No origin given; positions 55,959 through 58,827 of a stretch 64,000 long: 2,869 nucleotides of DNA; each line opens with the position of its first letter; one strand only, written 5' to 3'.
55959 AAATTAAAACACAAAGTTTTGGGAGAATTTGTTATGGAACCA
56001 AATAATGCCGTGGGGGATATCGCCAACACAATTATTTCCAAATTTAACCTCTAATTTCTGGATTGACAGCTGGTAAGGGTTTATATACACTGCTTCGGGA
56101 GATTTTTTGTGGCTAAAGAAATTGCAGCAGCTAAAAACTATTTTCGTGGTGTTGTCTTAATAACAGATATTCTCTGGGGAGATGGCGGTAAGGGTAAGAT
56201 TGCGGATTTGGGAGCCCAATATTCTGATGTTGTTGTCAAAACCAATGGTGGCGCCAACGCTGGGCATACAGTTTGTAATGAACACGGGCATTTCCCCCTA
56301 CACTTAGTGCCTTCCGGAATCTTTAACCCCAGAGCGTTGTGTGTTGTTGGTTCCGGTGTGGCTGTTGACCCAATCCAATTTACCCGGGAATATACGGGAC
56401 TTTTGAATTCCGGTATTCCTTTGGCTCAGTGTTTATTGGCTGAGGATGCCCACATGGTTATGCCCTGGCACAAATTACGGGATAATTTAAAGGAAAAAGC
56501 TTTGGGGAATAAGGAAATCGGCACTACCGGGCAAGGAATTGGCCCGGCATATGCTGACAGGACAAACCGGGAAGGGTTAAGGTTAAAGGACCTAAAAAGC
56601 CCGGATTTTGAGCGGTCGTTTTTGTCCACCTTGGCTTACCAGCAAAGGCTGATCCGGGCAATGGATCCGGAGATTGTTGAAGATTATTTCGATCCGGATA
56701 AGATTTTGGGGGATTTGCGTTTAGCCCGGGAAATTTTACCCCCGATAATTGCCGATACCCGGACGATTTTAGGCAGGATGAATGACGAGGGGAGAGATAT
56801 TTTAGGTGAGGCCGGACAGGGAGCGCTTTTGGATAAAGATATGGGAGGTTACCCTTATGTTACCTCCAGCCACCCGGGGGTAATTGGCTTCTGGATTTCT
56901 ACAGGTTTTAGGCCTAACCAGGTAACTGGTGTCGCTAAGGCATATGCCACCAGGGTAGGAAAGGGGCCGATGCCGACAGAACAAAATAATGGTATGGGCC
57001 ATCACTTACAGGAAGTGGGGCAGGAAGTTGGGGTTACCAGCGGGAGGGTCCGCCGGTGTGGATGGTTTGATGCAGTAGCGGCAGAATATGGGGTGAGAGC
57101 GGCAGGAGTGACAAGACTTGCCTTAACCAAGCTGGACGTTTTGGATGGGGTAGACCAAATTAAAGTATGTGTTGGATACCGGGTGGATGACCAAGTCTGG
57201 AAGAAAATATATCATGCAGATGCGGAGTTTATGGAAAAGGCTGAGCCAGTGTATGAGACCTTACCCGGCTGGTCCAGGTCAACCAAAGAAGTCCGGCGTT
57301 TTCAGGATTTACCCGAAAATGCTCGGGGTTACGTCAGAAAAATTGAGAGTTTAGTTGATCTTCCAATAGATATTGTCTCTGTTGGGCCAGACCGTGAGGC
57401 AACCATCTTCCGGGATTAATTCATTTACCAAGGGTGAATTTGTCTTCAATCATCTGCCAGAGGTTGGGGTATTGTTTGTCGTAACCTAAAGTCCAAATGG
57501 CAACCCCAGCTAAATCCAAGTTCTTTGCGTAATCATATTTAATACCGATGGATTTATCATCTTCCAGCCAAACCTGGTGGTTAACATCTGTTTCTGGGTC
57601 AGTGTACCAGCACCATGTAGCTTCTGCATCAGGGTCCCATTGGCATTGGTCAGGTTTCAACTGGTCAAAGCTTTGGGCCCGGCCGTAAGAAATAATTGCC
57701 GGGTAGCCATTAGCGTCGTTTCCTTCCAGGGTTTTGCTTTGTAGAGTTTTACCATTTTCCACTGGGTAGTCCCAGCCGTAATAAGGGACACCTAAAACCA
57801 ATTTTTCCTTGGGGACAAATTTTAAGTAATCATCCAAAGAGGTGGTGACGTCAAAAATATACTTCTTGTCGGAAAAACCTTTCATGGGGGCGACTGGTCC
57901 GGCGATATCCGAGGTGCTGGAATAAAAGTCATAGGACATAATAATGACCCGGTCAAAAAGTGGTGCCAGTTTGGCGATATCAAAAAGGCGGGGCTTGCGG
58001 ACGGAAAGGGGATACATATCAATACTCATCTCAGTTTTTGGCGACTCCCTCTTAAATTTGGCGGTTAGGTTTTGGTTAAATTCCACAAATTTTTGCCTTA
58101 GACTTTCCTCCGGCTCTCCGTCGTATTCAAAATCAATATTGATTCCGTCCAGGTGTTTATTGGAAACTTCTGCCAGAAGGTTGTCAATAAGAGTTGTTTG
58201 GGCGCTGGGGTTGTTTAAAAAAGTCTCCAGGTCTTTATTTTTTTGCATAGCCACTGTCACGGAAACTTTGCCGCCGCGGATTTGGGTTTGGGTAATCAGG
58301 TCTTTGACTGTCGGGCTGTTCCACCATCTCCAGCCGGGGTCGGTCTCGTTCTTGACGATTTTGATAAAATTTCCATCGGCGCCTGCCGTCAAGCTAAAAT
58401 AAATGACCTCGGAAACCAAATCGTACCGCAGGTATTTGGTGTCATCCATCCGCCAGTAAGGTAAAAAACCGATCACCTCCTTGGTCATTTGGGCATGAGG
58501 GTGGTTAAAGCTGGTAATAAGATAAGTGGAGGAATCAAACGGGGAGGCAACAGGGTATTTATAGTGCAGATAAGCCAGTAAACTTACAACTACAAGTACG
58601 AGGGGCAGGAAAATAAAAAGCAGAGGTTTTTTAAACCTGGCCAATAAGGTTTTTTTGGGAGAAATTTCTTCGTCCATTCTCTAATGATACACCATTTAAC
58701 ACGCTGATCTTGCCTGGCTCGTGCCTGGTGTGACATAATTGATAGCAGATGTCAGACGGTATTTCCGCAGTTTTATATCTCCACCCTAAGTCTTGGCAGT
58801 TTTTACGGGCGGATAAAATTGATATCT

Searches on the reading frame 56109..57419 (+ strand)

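Call 47: search_protein_families(library=pfam, proteins=[window:56109-57419:+], max_evalue=0.00001)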
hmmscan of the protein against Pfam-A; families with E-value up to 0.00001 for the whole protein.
window:56109-57419:+ (436 aa): 1 family
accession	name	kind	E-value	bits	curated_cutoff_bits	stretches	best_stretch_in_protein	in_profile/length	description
PF00709.27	Adenylsucc_synt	-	2.1e-142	475.2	27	1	21-433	5-416/416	Adenylosuccinate synthetase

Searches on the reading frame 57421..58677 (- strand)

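Call 47: search_protein_families(library=pfam, proteins=[window:57421-58677:-], max_evalue=0.00001)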
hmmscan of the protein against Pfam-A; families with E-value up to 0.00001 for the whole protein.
window:57421-58677:- (418 aa): 1 family
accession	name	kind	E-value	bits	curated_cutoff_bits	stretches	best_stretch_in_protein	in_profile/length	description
PF00704.34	Glyco_hydro_18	-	7.3e-34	118.3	29.6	1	125-400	55-317/317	Glycosyl hydrolases family 18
